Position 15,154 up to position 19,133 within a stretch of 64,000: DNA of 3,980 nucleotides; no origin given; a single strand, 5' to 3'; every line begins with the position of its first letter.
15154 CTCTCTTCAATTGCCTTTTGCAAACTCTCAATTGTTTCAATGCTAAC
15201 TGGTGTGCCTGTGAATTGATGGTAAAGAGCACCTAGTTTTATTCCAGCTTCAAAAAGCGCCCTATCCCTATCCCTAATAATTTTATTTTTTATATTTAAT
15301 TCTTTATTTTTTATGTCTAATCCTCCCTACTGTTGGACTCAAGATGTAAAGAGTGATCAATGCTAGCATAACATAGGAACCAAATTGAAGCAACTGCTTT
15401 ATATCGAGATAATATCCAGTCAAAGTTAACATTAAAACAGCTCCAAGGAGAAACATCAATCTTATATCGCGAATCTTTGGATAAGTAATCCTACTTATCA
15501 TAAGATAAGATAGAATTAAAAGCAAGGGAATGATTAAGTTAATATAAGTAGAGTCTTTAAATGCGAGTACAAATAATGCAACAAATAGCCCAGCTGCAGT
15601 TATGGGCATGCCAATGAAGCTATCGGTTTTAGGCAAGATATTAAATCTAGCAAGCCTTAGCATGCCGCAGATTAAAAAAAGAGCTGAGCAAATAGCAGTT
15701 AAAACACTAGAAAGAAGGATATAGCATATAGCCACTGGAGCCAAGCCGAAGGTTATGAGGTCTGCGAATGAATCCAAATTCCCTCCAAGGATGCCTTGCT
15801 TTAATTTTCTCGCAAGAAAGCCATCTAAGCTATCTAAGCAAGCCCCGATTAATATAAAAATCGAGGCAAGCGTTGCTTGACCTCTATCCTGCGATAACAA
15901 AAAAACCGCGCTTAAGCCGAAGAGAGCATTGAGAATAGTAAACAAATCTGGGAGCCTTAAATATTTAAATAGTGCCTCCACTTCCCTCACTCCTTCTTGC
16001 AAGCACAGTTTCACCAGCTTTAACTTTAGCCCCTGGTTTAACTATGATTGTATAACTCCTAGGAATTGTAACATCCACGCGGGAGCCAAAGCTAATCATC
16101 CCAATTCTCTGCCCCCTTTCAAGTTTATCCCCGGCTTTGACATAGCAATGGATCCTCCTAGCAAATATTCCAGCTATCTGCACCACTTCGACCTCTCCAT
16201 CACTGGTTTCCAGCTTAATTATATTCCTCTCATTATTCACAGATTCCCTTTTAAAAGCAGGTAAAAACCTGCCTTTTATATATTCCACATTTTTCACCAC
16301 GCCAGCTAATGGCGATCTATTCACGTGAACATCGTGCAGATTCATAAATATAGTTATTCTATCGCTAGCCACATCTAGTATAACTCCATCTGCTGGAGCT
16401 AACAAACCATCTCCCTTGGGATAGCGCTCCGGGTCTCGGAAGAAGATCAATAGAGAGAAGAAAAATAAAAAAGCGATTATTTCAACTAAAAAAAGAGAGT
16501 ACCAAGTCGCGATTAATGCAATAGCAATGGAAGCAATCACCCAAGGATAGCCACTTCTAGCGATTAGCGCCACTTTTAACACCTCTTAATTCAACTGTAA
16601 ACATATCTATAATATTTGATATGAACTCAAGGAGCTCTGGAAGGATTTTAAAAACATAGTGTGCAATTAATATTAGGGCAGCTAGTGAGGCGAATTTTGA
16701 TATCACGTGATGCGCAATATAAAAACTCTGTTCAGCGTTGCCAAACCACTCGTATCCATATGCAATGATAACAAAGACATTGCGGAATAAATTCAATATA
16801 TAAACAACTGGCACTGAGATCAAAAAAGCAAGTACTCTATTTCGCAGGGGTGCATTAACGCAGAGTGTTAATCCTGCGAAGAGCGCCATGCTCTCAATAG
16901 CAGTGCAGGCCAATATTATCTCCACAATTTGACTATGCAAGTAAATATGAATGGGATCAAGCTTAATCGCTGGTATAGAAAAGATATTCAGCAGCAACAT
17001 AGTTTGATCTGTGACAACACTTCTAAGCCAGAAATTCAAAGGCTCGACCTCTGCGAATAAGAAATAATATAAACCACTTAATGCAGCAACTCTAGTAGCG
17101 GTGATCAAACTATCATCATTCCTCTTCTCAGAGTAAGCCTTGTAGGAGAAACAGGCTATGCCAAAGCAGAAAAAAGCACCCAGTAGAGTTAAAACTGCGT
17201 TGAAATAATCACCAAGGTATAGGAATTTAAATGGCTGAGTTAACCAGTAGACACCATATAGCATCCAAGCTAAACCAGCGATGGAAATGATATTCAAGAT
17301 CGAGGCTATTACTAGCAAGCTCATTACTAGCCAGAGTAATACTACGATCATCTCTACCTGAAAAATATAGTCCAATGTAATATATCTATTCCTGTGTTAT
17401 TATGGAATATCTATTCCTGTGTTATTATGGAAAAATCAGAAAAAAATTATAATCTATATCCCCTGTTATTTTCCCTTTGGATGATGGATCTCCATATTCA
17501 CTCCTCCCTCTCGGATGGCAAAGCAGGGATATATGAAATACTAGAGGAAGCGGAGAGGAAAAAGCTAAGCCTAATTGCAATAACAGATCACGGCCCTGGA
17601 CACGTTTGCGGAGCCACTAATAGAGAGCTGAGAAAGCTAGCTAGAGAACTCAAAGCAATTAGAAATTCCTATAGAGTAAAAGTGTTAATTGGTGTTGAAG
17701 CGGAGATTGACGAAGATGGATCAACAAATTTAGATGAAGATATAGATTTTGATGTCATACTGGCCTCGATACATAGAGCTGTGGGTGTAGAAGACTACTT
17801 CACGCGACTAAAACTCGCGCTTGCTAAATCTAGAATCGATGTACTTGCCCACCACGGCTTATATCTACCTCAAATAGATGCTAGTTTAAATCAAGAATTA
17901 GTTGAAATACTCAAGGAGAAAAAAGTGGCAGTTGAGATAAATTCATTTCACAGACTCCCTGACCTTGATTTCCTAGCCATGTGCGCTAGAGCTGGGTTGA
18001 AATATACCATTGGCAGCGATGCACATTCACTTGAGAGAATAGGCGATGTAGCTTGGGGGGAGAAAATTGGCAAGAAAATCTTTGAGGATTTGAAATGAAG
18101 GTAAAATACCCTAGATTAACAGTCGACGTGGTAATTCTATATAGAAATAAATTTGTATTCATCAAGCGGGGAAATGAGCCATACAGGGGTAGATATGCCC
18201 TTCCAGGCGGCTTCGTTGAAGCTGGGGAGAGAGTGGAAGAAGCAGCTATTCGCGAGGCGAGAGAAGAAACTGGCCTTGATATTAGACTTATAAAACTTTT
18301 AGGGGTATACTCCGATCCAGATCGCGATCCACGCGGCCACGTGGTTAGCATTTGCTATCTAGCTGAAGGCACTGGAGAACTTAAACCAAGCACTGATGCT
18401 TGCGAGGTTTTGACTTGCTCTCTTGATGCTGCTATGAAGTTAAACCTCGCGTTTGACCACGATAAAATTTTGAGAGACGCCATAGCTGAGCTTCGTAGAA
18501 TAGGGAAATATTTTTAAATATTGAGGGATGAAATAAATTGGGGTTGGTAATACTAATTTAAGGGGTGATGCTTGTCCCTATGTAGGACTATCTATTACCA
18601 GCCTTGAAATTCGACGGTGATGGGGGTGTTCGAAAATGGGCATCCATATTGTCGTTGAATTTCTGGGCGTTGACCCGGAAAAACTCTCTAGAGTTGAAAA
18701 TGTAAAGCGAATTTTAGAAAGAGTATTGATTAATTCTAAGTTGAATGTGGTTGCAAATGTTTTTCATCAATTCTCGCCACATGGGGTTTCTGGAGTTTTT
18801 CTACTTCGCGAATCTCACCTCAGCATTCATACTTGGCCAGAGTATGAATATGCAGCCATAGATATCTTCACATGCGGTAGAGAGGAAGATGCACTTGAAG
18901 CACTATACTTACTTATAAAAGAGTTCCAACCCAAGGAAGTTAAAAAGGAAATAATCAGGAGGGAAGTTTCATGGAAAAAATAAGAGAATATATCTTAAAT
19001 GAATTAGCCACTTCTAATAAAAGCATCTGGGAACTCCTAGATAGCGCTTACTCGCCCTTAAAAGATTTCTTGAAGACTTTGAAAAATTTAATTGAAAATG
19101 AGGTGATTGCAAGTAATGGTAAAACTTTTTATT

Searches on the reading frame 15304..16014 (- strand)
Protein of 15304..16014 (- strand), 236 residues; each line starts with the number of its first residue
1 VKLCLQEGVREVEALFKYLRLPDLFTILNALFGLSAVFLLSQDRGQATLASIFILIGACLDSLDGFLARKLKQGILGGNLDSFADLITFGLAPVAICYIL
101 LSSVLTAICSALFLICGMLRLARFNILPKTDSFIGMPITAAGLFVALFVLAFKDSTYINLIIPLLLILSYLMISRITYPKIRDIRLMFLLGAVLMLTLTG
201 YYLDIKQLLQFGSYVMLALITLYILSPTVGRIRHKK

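Call 73: search_protein_families(library=pfam, proteins=[window:15304-16014:-], max_evalue=0.00001)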
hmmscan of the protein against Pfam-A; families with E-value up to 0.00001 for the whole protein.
window:15304-16014:- (236 aa): 1 family
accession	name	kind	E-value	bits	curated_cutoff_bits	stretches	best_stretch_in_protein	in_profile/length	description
PF01066.26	CDP-OH_P_transf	-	5.1e-17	63.1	22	1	21-164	3-145/152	CDP-alcohol phosphatidyltransferase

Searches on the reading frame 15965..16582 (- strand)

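Call 74: search_protein_families(library=pfam, proteins=[window:15965-16582:-], max_evalue=0.00001)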
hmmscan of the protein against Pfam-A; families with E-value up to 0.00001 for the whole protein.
window:15965-16582:- (205 aa): 1 family
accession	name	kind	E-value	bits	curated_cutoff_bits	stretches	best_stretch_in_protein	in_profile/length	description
PF02666.20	PS_Dcarbxylase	-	7e-42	143.8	22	1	46-194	7-197/198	Phosphatidylserine decarboxylase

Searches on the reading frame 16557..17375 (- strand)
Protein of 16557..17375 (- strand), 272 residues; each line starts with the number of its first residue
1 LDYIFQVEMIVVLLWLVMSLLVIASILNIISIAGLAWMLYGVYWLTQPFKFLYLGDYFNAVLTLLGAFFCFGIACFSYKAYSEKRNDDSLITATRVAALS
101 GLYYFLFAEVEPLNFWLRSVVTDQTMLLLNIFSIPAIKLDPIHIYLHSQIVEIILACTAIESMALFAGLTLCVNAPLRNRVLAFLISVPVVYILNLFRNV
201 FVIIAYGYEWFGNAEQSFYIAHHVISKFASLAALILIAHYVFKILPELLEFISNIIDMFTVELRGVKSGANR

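Call 74: search_protein_families(library=pfam, proteins=[window:16557-17375:-], max_evalue=0.00001)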
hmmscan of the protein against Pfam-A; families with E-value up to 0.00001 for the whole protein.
window:16557-17375:- (272 aa): 1 family
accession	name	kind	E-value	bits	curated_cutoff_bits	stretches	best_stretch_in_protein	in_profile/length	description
PF09721.15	Exosortase_EpsH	-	1.7e-07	31.3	25.7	1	12-208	66-221/254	Transmembrane exosortase (Exosortase_EpsH)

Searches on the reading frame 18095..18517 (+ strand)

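Call 74: search_protein_families(library=pfam, proteins=[window:18095-18517:+], max_evalue=0.00001)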
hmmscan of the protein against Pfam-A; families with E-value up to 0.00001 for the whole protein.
window:18095-18517:+ (140 aa): 1 family
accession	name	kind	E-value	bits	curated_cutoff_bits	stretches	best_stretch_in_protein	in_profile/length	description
PF00293.34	NUDIX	-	5.8e-25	88.3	21.1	1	7-128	3-133/134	NUDIX domain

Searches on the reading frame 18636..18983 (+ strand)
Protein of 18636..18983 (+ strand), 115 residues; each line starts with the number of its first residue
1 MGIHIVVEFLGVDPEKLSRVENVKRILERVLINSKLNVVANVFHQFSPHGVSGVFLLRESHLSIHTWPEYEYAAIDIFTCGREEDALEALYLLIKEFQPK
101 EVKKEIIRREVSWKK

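Call 74: search_protein_families(library=pfam, proteins=[window:18636-18983:+], max_evalue=0.00001)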
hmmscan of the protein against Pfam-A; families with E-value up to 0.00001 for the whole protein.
window:18636-18983:+ (115 aa): 1 family
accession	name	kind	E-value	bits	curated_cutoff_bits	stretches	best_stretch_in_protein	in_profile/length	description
PF02675.21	AdoMet_dc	-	5.6e-36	123.6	25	1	4-109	1-106/107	S-adenosylmethionine decarboxylase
